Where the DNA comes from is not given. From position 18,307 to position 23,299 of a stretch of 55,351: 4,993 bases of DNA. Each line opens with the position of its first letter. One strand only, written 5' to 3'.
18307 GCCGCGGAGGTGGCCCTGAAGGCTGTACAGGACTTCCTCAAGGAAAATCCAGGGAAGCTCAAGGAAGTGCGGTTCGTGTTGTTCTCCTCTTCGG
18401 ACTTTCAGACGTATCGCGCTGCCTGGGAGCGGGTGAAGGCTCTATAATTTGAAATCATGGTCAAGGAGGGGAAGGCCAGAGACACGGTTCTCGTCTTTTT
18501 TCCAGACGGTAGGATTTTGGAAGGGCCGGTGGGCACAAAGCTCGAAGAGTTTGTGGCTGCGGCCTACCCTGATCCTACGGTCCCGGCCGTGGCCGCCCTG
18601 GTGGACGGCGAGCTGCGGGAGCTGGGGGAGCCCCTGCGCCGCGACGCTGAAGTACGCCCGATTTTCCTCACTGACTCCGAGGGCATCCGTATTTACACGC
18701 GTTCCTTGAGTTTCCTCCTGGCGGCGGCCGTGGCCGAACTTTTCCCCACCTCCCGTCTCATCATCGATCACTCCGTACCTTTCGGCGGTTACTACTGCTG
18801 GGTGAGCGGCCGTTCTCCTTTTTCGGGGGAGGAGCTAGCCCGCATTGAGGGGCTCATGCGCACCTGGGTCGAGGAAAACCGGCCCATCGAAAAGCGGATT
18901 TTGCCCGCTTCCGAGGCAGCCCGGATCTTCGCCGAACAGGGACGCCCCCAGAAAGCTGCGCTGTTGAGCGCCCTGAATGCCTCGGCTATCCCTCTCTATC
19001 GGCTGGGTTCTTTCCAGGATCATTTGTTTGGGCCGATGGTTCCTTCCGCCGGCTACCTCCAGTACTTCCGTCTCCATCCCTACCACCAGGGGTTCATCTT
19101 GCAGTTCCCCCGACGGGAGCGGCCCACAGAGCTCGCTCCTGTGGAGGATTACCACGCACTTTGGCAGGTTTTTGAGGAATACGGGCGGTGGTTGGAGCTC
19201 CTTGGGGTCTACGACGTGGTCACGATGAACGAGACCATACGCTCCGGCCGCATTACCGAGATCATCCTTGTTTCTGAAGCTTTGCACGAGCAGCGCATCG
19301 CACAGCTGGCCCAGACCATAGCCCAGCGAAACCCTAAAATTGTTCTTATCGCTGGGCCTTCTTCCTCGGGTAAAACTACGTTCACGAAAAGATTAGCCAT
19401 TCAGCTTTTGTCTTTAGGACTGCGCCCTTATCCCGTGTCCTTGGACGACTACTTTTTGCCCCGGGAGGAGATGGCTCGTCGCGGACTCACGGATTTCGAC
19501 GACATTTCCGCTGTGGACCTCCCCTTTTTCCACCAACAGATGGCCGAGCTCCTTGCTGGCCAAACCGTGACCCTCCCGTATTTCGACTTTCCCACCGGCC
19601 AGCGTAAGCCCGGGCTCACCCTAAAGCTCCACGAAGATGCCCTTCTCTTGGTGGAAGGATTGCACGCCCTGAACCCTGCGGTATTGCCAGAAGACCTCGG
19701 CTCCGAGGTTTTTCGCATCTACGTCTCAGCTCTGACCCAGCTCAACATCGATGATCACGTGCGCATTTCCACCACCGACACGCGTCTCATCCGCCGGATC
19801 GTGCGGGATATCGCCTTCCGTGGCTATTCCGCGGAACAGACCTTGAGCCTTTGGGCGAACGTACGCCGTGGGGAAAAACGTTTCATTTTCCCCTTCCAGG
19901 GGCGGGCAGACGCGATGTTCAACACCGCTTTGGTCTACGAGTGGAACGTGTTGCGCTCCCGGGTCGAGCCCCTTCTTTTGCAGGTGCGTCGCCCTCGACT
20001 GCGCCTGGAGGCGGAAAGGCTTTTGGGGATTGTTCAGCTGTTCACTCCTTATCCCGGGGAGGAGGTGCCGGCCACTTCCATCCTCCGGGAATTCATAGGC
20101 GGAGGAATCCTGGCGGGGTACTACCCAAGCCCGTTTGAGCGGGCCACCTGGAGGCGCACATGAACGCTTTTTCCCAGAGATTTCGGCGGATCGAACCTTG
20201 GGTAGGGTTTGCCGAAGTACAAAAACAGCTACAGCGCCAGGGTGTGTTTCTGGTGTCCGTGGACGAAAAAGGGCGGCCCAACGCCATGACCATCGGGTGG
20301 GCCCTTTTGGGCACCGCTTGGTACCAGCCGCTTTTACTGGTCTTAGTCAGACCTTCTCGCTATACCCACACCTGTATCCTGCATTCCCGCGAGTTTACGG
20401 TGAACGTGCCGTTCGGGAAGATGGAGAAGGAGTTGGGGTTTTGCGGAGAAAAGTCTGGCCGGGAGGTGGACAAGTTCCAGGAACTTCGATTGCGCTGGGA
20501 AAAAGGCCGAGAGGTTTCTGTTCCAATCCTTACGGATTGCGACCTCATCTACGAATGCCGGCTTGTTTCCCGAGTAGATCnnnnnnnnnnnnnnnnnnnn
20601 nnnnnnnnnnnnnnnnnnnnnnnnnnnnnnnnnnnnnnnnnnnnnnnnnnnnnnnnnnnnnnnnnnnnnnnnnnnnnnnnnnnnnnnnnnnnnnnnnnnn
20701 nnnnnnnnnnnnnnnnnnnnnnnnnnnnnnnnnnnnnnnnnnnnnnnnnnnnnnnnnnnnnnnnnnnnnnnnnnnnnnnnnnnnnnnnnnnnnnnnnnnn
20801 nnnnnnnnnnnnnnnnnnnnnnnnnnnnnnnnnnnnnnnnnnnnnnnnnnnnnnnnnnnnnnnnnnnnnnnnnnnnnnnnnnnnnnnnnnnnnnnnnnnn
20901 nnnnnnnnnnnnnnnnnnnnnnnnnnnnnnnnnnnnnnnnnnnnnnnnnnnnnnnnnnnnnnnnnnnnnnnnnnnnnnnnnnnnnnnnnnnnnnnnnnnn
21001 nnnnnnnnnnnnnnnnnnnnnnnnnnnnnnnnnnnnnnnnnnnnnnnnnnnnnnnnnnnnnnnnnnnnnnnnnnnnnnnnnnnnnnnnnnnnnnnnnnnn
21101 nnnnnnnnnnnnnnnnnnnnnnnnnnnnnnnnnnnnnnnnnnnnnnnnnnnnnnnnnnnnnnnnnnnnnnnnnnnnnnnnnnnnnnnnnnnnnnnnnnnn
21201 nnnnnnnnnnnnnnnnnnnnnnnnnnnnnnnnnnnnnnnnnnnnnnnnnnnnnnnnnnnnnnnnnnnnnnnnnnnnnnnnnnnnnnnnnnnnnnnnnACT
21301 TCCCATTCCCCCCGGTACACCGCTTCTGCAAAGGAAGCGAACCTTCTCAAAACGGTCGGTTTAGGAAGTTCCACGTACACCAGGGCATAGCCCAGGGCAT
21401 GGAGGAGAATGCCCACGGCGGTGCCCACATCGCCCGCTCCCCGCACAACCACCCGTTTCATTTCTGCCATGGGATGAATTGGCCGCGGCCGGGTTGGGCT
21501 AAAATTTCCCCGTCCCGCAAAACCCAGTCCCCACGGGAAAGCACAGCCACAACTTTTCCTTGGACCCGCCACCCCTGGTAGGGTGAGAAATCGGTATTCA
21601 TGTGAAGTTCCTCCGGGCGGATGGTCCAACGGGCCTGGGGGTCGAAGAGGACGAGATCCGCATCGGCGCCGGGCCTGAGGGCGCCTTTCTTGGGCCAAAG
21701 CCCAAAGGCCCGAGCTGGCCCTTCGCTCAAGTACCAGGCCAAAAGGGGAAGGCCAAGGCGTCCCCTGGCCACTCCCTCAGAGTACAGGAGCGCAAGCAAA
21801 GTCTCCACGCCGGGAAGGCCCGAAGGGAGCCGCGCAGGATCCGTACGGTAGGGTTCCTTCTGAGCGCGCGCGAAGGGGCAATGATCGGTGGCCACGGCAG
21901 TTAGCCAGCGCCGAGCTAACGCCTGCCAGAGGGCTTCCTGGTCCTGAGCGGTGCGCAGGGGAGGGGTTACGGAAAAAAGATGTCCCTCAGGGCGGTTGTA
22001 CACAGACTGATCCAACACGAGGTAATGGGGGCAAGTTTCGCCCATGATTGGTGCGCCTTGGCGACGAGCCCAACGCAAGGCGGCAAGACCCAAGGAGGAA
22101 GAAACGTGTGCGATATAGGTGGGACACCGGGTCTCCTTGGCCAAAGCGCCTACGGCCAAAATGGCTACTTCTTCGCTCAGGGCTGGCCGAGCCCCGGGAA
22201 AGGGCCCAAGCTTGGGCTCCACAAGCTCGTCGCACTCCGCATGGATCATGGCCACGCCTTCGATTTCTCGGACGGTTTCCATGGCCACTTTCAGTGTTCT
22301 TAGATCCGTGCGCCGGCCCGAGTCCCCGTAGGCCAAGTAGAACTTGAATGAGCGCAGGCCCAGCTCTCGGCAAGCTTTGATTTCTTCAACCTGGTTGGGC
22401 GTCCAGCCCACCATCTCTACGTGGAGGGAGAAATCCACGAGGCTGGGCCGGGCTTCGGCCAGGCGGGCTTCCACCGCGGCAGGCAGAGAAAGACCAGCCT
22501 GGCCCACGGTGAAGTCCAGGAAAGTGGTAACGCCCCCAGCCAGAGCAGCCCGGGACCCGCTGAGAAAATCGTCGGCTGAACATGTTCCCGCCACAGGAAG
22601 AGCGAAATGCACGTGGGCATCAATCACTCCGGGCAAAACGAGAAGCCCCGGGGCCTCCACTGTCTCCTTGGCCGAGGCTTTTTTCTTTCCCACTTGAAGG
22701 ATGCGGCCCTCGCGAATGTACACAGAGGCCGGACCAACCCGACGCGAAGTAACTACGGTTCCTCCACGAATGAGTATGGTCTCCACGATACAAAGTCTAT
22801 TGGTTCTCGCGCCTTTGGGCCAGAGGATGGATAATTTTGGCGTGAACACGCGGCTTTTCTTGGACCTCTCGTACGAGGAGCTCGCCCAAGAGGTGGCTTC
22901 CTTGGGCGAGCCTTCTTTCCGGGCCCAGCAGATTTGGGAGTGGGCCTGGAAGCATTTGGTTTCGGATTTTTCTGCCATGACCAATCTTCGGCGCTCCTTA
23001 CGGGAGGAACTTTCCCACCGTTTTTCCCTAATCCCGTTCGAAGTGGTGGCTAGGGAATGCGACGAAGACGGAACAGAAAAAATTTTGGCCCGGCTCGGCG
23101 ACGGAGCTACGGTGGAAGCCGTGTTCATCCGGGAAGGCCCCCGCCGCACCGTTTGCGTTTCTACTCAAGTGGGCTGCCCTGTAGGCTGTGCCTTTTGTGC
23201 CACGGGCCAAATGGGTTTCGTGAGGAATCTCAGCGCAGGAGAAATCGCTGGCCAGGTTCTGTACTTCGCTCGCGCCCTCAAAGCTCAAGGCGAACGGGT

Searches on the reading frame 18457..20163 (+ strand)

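Call 43: search_protein_families(library=pfam, proteins=[window:18457-20163:+], max_evalue=0.00001)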
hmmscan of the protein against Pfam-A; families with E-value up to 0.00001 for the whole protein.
window:18457-20163:+ (568 aa): 1 family
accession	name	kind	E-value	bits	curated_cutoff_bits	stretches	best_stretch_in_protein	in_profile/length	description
PF00485.24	PRK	-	2.5e-16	60.5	22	1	296-489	2-188/196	Phosphoribulokinase / Uridine kinase family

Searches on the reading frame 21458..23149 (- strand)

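Call 43: search_protein_families(library=pfam, proteins=[window:21458-23149:-], max_evalue=0.00001)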
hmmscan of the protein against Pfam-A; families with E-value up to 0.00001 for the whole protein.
window:21458-23149:- (563 aa): 2 families
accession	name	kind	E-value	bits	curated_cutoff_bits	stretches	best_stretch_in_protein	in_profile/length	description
PF01979.26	Amidohydro_1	-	1.6e-17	64.2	25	2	170-318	1-128/345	Amidohydrolase family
PF07969.17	Amidohydro_3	-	7.9e-11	42.5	29.7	1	472-540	414-468/472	Amidohydrolase family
